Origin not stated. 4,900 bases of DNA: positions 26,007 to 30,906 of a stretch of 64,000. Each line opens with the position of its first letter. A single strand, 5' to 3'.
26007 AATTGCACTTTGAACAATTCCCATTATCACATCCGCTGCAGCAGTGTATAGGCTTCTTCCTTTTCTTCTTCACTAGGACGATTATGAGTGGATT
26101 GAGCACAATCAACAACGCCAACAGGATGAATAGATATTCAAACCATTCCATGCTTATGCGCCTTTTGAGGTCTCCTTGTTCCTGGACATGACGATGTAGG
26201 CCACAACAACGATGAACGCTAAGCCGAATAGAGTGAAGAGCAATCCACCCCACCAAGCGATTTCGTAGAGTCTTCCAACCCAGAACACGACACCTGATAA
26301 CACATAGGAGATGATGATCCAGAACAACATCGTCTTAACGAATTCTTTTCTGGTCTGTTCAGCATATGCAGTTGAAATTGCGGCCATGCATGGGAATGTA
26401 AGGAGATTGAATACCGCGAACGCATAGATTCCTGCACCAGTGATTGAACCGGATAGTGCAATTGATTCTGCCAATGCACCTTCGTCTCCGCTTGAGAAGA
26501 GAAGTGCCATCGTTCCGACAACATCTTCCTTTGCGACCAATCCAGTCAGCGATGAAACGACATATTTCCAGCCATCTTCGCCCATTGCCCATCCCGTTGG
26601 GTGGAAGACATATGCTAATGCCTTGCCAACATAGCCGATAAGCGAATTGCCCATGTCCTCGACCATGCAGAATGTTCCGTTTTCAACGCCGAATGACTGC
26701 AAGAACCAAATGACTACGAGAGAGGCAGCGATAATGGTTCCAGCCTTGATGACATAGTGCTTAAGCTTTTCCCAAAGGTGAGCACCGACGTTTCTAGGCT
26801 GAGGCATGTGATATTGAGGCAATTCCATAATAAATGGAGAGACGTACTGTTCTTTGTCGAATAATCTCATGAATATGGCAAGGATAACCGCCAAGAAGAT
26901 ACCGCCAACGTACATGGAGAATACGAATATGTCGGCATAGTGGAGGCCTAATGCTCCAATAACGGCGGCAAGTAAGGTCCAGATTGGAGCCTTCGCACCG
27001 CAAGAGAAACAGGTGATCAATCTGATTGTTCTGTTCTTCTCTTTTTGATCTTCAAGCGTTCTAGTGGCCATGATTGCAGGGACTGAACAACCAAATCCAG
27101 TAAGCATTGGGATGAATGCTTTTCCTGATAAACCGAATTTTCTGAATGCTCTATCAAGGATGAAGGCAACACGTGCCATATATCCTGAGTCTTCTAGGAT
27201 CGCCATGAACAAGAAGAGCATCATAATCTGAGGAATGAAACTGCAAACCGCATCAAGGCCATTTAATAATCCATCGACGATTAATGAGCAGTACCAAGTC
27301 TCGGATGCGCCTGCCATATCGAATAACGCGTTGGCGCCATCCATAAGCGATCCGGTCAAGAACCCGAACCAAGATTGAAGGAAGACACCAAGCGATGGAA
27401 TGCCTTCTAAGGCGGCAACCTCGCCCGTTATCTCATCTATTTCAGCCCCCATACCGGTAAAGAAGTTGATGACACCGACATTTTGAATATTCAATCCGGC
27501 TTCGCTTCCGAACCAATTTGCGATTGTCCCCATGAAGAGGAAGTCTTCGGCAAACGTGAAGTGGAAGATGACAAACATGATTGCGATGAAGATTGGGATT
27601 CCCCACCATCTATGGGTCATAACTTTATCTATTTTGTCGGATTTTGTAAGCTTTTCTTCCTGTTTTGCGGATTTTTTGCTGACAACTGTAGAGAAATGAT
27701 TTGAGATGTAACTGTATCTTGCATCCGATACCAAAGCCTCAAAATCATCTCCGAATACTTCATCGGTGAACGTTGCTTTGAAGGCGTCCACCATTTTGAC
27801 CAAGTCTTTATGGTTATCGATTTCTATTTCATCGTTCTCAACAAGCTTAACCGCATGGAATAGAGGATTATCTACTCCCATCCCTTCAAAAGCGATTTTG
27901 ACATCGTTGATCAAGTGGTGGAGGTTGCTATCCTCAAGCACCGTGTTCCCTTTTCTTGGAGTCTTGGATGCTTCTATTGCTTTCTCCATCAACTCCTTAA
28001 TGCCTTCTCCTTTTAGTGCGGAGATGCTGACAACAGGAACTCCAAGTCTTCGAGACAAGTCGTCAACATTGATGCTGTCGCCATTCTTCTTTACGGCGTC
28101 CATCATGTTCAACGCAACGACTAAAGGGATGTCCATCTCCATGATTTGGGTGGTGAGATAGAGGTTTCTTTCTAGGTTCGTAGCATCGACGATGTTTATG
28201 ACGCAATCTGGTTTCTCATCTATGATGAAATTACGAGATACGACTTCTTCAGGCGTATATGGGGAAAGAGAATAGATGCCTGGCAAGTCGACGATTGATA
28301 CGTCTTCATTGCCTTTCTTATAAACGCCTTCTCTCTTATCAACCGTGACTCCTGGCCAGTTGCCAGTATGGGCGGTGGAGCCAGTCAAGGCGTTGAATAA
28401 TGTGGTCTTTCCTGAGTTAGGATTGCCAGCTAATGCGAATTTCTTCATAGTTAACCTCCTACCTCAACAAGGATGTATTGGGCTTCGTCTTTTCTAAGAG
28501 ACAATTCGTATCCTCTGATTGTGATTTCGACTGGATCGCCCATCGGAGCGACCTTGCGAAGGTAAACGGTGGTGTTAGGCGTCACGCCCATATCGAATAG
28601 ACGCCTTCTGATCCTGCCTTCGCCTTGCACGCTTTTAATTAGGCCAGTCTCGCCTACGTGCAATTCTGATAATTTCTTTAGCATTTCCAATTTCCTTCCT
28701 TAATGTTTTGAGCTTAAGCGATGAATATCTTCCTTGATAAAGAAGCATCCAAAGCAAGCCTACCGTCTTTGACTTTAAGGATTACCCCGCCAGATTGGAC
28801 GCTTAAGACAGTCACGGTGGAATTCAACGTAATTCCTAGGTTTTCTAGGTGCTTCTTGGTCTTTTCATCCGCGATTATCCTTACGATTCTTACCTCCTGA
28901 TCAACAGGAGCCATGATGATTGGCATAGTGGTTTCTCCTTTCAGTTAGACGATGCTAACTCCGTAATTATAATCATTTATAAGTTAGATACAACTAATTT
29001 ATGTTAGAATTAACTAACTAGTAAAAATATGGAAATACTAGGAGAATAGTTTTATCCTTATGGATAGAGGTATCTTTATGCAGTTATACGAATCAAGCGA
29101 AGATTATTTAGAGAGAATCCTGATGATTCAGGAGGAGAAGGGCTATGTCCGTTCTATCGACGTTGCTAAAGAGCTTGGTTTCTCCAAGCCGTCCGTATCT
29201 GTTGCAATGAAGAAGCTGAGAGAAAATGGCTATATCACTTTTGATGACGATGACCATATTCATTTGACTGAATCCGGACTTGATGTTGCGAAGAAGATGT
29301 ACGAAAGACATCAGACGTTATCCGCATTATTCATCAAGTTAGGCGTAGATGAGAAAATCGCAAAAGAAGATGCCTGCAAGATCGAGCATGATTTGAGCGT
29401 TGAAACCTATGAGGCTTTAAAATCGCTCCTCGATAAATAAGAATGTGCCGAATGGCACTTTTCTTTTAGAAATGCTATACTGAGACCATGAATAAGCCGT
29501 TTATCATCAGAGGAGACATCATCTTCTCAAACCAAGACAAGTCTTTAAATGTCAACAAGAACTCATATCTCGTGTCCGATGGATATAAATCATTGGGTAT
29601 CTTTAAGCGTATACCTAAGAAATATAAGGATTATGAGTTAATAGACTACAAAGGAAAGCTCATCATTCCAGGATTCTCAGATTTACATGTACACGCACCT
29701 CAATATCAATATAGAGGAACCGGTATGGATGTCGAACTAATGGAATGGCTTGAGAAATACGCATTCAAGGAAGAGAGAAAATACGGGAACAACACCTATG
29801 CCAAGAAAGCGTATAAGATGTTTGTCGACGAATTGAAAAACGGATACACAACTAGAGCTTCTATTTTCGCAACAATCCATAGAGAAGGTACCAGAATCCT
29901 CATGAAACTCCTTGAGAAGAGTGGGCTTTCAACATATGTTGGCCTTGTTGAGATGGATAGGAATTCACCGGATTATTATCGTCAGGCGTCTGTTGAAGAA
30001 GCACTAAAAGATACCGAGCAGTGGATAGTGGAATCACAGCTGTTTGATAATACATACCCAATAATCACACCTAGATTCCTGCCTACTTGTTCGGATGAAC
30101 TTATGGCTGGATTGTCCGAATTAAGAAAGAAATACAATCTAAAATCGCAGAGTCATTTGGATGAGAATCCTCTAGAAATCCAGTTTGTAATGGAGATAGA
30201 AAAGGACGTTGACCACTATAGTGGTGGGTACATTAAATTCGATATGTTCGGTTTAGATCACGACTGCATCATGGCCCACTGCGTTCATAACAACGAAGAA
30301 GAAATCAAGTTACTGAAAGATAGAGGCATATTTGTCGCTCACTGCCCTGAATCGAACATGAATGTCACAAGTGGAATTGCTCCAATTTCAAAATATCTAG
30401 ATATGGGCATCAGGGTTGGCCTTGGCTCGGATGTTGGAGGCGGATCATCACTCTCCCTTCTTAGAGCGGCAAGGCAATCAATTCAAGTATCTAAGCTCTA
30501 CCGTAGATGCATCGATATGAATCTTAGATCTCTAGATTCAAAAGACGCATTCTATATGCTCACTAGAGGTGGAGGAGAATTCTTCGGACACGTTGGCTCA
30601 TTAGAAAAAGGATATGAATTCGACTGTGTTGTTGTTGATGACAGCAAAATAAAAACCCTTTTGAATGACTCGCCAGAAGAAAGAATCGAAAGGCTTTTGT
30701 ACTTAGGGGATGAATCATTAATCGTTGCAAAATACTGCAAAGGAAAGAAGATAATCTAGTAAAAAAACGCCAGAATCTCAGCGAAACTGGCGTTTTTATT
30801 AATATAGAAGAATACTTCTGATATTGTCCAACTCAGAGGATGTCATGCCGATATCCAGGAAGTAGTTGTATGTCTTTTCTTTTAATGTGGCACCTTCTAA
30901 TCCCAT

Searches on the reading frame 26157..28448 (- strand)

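Call 76: search_protein_families(library=pfam, proteins=[window:26157-28448:-], max_evalue=0.00001)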
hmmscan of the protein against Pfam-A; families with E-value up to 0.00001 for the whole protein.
window:26157-28448:- (764 aa): 6 families
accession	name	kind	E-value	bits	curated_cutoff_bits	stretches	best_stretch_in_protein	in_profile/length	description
PF02421.24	FeoB_N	-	2.8e-68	228.8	27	1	3-156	2-155/156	Ferrous iron transport protein B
PF07670.19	Gate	-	7.1e-27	94.3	29.6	2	403-501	3-102/104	Nucleoside recognition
PF01926.29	MMR_HSR1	-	4.2e-20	72.4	21.9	1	4-114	2-112/113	50S ribosome-binding GTPase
PF07664.17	FeoB_C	-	3.6e-17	62.3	26.6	1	509-561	1-54/54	Ferrous iron transport protein B C terminus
PF00009.33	GTP_EFTU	-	2.8e-08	34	26.5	1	31-159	52-184/188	Elongation factor Tu GTP binding domain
PF17910.6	FeoB_Cyto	-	6.6e-06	26.9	23.4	0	193-256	24-89/90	FeoB cytosolic helical domain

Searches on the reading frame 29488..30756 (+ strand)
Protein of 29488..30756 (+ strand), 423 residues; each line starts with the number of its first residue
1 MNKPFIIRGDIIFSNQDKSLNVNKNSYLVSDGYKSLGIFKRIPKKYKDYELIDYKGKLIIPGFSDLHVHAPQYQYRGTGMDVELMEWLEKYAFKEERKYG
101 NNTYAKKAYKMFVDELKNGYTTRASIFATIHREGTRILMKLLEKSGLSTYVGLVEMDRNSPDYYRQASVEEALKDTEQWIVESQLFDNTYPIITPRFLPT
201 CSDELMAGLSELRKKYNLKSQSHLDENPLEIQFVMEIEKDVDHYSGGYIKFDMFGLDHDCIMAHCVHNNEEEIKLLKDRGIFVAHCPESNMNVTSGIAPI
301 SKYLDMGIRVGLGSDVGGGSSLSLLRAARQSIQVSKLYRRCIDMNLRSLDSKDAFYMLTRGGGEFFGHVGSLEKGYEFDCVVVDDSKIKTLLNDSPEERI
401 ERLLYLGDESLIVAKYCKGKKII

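Call 76: search_protein_families(library=pfam, proteins=[window:29488-30756:+], max_evalue=0.00001)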
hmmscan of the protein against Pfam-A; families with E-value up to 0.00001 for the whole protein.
window:29488-30756:+ (423 aa): 2 families
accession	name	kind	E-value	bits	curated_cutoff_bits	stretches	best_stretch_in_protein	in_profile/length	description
PF01979.26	Amidohydro_1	-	2.5e-41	142.5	25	1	59-391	2-326/345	Amidohydrolase family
PF07969.17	Amidohydro_3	-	8.3e-10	39.2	29.7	0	185-386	247-447/472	Amidohydrolase family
